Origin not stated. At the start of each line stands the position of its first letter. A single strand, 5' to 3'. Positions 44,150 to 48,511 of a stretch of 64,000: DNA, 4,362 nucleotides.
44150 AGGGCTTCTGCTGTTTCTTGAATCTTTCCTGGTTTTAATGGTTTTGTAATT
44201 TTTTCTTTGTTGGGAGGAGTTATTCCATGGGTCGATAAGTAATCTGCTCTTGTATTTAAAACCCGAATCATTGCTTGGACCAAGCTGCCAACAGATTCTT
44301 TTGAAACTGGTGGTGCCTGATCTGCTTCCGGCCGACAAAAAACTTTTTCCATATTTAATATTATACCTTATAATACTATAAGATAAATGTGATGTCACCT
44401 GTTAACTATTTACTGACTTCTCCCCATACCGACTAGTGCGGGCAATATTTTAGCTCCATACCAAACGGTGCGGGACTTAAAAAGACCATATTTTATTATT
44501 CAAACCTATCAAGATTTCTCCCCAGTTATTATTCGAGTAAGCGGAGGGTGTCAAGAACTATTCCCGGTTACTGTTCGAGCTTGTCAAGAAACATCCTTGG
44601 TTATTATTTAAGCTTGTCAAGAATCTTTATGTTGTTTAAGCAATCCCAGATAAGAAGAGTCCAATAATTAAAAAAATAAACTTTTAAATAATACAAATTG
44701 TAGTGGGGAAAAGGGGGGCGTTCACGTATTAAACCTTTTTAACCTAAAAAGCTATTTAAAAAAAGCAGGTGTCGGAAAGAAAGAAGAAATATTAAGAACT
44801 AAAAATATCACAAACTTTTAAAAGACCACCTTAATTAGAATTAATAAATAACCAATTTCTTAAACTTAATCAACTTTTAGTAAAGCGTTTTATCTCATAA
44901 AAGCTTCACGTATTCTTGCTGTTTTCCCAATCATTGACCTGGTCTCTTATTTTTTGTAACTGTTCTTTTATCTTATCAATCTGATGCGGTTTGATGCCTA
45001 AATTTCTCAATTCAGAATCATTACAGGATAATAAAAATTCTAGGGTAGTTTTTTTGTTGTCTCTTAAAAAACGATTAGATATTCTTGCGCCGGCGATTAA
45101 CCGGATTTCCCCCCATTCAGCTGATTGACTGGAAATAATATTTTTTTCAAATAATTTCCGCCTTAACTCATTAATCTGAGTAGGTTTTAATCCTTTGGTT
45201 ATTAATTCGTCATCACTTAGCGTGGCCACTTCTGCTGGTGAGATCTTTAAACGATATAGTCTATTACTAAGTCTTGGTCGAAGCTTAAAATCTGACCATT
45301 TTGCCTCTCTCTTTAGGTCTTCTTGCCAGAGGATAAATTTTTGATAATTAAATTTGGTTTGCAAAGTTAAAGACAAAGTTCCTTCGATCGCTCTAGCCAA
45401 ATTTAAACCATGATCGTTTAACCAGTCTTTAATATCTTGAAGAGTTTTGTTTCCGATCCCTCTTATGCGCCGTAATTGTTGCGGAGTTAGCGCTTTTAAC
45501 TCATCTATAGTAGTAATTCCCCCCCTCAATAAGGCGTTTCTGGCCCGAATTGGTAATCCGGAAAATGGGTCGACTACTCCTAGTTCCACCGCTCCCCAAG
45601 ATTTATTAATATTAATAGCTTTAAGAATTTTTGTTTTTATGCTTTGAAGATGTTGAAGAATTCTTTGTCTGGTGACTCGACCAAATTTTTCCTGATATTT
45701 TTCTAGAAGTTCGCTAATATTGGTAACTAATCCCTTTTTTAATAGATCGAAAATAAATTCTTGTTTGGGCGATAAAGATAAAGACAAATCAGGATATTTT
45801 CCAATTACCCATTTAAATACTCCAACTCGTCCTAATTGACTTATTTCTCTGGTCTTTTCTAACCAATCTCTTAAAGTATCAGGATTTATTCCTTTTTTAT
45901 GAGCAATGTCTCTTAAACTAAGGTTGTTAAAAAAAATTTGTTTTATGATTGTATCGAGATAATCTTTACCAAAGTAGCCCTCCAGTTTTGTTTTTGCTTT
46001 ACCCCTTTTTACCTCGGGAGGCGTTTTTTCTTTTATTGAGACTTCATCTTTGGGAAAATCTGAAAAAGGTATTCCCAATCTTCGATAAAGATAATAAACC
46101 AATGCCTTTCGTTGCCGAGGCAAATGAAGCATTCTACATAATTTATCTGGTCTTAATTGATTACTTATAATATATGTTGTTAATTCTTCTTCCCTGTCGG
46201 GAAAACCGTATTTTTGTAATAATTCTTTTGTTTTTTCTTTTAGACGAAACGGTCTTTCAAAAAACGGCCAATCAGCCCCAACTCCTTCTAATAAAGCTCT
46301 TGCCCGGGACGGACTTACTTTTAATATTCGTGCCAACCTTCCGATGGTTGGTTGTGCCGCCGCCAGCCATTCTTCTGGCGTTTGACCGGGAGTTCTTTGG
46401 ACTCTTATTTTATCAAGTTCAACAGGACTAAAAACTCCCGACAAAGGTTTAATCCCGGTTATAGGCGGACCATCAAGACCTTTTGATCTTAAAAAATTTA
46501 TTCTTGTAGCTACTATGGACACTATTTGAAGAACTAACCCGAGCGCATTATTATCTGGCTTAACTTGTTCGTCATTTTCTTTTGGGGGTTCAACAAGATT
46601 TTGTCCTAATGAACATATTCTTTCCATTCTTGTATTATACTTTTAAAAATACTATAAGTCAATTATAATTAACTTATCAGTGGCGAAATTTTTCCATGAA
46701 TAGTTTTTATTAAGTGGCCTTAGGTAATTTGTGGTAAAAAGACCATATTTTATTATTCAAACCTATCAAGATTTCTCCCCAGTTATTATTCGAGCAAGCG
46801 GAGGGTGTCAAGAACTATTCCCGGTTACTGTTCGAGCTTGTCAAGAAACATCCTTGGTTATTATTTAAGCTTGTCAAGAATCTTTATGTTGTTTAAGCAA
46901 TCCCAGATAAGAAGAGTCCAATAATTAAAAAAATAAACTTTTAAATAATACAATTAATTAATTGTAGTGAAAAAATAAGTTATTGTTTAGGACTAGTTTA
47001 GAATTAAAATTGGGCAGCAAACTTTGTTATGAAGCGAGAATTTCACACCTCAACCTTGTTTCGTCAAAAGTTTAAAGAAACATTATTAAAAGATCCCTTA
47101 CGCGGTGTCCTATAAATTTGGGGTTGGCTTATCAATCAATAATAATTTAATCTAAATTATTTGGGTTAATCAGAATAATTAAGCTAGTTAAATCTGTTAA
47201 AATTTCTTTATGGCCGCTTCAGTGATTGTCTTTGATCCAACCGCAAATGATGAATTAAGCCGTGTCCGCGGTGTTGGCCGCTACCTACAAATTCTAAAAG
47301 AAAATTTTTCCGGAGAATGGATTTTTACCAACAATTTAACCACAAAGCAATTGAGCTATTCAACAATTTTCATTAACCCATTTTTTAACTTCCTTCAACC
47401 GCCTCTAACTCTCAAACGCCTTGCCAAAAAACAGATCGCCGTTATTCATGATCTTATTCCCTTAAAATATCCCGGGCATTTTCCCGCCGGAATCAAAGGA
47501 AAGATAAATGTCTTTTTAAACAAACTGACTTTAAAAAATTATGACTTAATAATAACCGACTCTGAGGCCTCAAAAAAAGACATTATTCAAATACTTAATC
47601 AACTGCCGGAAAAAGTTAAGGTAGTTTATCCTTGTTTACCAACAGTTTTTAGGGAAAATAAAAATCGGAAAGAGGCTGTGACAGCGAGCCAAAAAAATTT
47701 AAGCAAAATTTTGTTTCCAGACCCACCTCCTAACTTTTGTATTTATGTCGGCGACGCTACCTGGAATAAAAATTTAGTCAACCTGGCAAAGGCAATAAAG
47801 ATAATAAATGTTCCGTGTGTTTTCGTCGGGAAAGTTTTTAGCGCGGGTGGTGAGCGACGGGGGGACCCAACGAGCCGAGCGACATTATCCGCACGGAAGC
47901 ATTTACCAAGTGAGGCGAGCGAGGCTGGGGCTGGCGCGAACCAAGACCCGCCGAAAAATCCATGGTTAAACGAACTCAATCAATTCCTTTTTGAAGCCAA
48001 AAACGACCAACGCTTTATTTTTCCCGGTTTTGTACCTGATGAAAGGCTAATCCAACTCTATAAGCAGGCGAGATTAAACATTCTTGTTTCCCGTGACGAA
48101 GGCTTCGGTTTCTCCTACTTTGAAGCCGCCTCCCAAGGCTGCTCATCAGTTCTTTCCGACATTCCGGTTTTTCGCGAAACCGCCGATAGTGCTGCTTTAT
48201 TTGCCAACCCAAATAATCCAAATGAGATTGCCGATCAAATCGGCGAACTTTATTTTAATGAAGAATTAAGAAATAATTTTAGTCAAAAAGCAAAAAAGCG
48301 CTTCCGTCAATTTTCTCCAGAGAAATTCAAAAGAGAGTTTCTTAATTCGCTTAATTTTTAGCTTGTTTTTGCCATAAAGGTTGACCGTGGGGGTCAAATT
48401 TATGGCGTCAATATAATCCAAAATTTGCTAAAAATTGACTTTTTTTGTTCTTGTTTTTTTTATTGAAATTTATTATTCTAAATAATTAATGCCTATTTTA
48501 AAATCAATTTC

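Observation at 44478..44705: About 230-bp direct repeats (second copy 46735-46969), each holding four tandem -35-like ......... units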

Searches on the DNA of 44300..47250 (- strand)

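Call 37: search_dna_similar(query=window:44478-44705:-, collection=plasmids, mode=distant, max_evalue=0.01, max_rows=10)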
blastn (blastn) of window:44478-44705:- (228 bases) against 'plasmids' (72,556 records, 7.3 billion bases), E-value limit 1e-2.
No match.

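Call 38: search_dna_similar(query=window:44478-44705:-, collection=phages, mode=distant, max_evalue=0.01, max_rows=10)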
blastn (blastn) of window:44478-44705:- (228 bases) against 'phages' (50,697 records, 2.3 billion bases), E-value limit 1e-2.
No match.

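Call 62: search_rna_families(source=window, start=44300, end=47250, threshold=evalue, max_evalue=1)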
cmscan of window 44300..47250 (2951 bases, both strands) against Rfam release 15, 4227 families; matches with E-value up to 1: 1.
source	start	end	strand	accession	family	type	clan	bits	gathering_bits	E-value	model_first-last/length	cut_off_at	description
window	45645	45704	+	RF01526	ceN106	Gene; snRNA; snoRNA; CD-box;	-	22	60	0.25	1-77/77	no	C. elegans snoRNA ceN106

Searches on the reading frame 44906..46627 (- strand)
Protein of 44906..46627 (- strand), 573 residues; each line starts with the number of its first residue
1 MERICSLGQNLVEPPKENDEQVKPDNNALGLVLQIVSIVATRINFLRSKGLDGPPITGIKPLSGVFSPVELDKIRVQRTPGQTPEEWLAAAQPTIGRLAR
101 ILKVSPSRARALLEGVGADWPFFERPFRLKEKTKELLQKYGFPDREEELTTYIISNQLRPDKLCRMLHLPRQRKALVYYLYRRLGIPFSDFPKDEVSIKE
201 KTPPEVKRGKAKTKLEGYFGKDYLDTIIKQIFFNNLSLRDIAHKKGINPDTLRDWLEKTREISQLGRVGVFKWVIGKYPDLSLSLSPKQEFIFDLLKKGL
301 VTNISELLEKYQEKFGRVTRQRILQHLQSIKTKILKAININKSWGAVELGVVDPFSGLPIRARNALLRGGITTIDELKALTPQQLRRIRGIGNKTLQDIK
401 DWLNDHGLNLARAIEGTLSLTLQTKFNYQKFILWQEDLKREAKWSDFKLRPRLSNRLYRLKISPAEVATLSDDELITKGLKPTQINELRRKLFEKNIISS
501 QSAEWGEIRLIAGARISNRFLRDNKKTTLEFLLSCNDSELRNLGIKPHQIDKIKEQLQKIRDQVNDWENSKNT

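Call 7: search_protein_families(library=pfam, proteins=[window:44906-46627:-], max_evalue=0.1)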
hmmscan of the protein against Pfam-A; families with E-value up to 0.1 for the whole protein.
window:44906-46627:- (573 aa): 10 families
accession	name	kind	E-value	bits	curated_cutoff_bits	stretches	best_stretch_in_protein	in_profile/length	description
PF03118.21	RNA_pol_A_CTD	-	7.5e-11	42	23.8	1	358-404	20-66/67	Bacterial RNA polymerase, alpha chain C terminal domain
PF14520.12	HHH_5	-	1e-09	39.2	27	1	364-401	16-53/57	Helix-hairpin-helix domain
PF00536.37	SAM_1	-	0.001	19.8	23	0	524-559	26-62/64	SAM domain (Sterile alpha motif)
PF13518.12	HTH_28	-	0.0012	19.4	25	0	234-258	11-35/52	Helix-turn-helix domain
PF12826.13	HHH_2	-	0.0032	18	27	1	372-406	24-58/64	Helix-hairpin-helix motif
PF01527.26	HTH_Tnp_1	-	0.0068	17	24.1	1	226-260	14-48/75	Transposase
PF12482.14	DUF3701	-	0.02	15.5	26.9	0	364-413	26-79/93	Phage integrase protein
PF07500.19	TFIIS_M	-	0.062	14.2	29.2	0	450-483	69-102/114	Transcription factor S-II (TFIIS), central domain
PF04695.18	Pex14_N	-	0.086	13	23.2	0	40-52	24-36/46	Pex14 N-terminal domain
PF00376.29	MerR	-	0.087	13.1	28.2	0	94-107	1-14/38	MerR family regulatory protein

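Call 16: find_homologous_proteins(query=window:44906-46627:-)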
Query window:44906-46627:- (573 aa): 1 proteins with E <= 0.001 among 8000 candidates.
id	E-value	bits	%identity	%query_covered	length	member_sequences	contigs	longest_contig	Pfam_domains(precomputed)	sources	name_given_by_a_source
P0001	0.0e+0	1281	100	100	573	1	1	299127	PF14520.13,PF03118.22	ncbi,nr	ncbi:MAG: helix-hairpin-helix domain-containing protein [Microgenomates group bacterium]|nr:helix-ha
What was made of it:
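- Tried and rejected: Word-index homologue search of B. It found only B itself (call 16).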

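Call 19: find_encoding_contigs(protein=P0001, flank=10000, max_places=6)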
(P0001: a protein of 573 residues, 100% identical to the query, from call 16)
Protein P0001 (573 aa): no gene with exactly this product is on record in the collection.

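Call 26: search_protein_families(library=ncbifam, proteins=[window:44906-46627:-], max_evalue=0.1)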
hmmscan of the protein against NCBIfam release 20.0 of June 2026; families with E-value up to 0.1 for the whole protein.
window:44906-46627:- (573 aa): 12 families
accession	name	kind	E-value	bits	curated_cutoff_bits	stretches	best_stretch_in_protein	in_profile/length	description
NF003519.0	PRK05182.2-5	equivalog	7.3e-10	38.3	277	1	358-412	262-316/320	DNA-directed RNA polymerase subunit alpha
TIGR02027.1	rpoA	equivalog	7.1e-08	32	227.8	1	358-411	243-296/298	DNA-directed RNA polymerase subunit alpha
NF003517.0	PRK05182.2-3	equivalog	1e-06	28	356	1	358-416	266-324/344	DNA-directed RNA polymerase subunit alpha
NF003514.0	PRK05182.1-4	equivalog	1e-06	27.6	434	1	358-419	256-317/338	DNA-directed RNA polymerase subunit alpha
NF003515.0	PRK05182.2-1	equivalog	4.4e-06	26.2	406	1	358-411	258-311/314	DNA-directed RNA polymerase subunit alpha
NF003513.0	PRK05182.1-2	equivalog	6.3e-06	25.3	302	1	358-417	263-322/338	DNA-directed RNA polymerase subunit alpha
NF005841.0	PRK07758.1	equivalog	0.00014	22.1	115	1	358-409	42-93/95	hypothetical protein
NF003518.0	PRK05182.2-4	equivalog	0.00099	18.4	523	1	358-411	256-309/312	DNA-directed RNA polymerase subunit alpha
NF011498.0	PRK14906.1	equivalog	0.0041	14.5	1437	1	360-409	1322-1371/1459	DNA-directed RNA polymerase subunit beta'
NF033442.0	BREX_PglW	equivalog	0.0071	14.1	990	1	356-412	803-859/1391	BREX system serine/threonine kinase PglW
TIGR02607.1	antidote_HigA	equivalog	0.038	13.8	47.7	0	79-115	6-43/81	HigA family addiction module antitoxin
NF003516.0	PRK05182.2-2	equivalog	0.055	12.6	353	1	357-411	253-308/315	DNA-directed RNA polymerase subunit alpha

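Call 77: search_protein_families(library=phrogs, proteins=[window:44906-46627:-], max_evalue=0.01)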
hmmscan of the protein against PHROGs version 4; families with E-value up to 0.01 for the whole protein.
window:44906-46627:- (573 aa): 1 family
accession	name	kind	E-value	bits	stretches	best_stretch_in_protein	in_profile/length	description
phrog_5183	-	unknown function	0.0049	16.6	1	511-566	274-330/612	-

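Call 78: search_protein_families(library=padloc, proteins=[window:44906-46627:-], max_evalue=0.01)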
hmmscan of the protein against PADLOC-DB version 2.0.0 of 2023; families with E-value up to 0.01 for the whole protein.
window:44906-46627:- (573 aa): 1 family
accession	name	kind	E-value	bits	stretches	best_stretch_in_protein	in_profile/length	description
PDLC02512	PglW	-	6.8e-05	18.9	1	356-404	810-858/1403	PglW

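Call 98: search_dna_similar(query=window:44906-46627:-, collection=plasmids, mode=protein, max_evalue=0.001, max_rows=8)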
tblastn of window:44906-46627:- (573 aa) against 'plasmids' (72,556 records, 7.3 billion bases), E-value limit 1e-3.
No match.

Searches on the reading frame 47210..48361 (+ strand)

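Call 7: search_protein_families(library=pfam, proteins=[window:47210-48361:+], max_evalue=0.1)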
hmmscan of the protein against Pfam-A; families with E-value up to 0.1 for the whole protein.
window:47210-48361:+ (383 aa): 5 families
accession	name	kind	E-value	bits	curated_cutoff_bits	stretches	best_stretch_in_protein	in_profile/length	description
PF00534.26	Glycos_transf_1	-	4e-21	75.7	26.4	1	163-364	4-172/172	Glycosyl transferases group 1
PF13692.12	Glyco_trans_1_4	-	1.1e-12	48.9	27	1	255-348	48-140/142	Glycosyl transferases group 1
PF13439.12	Glyco_transf_4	-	0.00015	22.3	28.5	1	46-142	69-165/170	Glycosyltransferase Family 4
PF13524.12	Glyco_trans_1_2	-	0.00031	21.2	25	1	271-366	31-130/144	Glycosyl transferase-like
PF20706.3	GT4-conflict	-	0.049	13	26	1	278-310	273-305/385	Family 4 Glycosyltransferase in conflict systems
